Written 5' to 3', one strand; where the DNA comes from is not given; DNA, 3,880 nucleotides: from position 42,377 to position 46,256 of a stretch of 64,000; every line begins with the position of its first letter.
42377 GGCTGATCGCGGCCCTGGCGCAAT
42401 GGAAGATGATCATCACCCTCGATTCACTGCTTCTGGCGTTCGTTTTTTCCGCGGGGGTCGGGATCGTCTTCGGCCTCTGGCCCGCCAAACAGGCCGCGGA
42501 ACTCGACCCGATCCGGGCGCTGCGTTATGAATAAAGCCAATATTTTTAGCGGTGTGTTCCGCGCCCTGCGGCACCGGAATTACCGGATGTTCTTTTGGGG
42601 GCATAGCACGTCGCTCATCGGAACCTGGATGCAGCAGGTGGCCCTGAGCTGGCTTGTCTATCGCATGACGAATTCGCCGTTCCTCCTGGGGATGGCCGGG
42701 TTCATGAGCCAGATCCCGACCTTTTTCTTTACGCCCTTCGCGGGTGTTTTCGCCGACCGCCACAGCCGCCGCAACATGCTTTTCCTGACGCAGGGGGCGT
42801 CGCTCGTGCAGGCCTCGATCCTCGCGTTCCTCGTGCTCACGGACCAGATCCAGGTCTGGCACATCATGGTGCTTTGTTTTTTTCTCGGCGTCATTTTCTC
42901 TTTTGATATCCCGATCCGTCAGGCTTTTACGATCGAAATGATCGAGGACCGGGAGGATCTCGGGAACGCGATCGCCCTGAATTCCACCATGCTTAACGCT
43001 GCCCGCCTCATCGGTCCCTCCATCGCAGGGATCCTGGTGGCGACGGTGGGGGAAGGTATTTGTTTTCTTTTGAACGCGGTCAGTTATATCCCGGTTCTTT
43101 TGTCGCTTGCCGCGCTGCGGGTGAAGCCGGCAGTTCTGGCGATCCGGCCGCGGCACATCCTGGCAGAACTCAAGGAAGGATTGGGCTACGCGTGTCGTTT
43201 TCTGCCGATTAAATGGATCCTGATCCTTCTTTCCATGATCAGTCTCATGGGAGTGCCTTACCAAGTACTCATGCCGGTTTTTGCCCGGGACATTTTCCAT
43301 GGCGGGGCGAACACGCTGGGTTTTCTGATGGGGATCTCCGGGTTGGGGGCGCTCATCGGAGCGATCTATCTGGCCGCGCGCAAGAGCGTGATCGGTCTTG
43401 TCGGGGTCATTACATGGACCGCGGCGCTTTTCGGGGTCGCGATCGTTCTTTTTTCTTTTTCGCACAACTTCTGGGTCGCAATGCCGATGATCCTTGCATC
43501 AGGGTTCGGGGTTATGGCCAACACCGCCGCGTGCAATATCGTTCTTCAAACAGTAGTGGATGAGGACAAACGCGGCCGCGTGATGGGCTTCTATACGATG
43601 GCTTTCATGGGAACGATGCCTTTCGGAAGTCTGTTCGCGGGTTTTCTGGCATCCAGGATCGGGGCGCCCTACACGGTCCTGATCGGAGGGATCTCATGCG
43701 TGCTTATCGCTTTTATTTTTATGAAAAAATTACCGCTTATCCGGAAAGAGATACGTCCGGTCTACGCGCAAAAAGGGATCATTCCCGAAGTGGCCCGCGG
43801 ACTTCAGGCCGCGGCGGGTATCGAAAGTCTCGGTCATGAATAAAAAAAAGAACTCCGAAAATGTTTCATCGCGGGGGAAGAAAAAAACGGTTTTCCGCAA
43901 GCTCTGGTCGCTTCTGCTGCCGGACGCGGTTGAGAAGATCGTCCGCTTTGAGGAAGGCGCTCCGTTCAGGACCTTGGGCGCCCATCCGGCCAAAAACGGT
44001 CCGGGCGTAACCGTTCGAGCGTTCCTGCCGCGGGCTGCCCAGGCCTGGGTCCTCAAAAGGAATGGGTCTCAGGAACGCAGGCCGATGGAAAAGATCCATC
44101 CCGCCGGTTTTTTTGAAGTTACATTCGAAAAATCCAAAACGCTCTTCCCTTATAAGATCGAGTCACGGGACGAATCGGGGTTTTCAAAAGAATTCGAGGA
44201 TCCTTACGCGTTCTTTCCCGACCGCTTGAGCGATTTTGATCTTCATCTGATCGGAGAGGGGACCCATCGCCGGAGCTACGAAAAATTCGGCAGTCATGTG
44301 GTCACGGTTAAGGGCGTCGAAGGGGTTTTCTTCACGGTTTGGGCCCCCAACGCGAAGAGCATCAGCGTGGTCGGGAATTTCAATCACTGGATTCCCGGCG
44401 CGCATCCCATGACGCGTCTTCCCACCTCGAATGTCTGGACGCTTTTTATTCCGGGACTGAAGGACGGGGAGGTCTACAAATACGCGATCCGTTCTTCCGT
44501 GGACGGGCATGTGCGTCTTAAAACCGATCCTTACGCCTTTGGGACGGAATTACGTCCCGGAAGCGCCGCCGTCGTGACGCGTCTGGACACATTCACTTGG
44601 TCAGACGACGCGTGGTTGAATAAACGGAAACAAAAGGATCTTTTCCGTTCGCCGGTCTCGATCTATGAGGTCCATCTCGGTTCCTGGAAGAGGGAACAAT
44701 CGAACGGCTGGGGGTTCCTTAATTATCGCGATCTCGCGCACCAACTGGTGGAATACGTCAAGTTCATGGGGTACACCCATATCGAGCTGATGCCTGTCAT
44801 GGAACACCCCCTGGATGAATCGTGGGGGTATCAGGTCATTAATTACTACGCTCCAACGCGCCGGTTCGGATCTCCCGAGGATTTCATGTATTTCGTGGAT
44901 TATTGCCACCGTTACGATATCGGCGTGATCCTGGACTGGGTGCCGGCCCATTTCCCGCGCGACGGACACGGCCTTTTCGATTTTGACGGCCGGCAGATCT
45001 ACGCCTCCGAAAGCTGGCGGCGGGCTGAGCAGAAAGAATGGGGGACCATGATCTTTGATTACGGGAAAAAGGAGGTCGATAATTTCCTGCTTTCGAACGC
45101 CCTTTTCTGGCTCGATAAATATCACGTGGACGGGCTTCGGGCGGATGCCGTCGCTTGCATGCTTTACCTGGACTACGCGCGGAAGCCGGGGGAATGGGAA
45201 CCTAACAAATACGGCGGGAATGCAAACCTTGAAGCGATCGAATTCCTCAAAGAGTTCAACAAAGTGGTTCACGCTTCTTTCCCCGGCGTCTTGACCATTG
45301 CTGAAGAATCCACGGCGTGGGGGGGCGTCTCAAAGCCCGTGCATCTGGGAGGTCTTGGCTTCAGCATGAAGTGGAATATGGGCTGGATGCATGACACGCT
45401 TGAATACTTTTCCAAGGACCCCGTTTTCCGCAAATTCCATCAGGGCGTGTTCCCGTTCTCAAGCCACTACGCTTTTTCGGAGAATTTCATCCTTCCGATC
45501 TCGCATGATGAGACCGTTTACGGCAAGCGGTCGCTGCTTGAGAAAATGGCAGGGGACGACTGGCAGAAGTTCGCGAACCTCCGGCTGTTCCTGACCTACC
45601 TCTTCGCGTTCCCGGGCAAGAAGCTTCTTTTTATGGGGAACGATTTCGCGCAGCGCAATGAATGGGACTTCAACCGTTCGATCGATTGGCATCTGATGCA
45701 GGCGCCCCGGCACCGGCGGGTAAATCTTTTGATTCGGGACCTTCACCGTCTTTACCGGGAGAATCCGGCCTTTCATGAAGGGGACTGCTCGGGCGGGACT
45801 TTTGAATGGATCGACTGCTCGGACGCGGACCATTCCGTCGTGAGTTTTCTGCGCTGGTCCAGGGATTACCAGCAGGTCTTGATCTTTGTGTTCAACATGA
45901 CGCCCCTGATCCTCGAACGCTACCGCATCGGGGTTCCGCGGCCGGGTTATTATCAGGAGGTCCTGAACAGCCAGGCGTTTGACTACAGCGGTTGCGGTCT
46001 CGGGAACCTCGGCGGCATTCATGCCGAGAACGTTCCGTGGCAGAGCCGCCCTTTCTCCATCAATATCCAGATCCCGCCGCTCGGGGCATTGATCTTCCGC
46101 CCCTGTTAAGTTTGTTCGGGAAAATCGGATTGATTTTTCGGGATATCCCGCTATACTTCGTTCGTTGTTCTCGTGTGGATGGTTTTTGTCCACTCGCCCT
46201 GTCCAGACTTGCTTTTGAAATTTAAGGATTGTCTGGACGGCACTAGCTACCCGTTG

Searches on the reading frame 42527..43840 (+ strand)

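Call 63: search_protein_families(library=pfam, proteins=[window:42527-43840:+], max_evalue=0.0001)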
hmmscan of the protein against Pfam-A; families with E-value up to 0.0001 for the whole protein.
window:42527-43840:+ (438 aa): 3 families
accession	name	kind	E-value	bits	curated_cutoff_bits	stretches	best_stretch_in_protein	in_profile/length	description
PF05977.19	MFS_3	-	1.9e-60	205.2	27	1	11-403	4-396/524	Transmembrane secretion effector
PF07690.21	MFS_1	-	3.4e-34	118.7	33.4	2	23-283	2-259/347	Major Facilitator Superfamily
PF13347.12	MFS_2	-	7.2e-08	31.8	27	1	3-175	210-385/427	MFS/sugar transport protein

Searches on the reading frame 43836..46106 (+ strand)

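Call 63: search_protein_families(library=pfam, proteins=[window:43836-46106:+], max_evalue=0.0001)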
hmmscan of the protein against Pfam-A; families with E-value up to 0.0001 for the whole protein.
window:43836-46106:+ (757 aa): 4 families
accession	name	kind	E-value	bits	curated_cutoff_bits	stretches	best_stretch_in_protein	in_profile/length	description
PF02922.24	CBM_48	-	1.4e-28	99.5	22.4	1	150-234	1-83/83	Carbohydrate-binding module 48 (Isoamylase N-terminal domain)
PF22019.2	GlgB_N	-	9.4e-28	96.6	27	1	30-124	3-94/94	alpha-1,4-glucan branching enzyme GlgB, N-terminal domain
PF02806.24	Alpha-amylase_C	-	7.2e-21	74.8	21.2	1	658-756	1-94/95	Alpha amylase, C-terminal all-beta domain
PF00128.31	Alpha-amylase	-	7e-17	62.2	22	1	305-374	25-93/446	Alpha amylase, catalytic domain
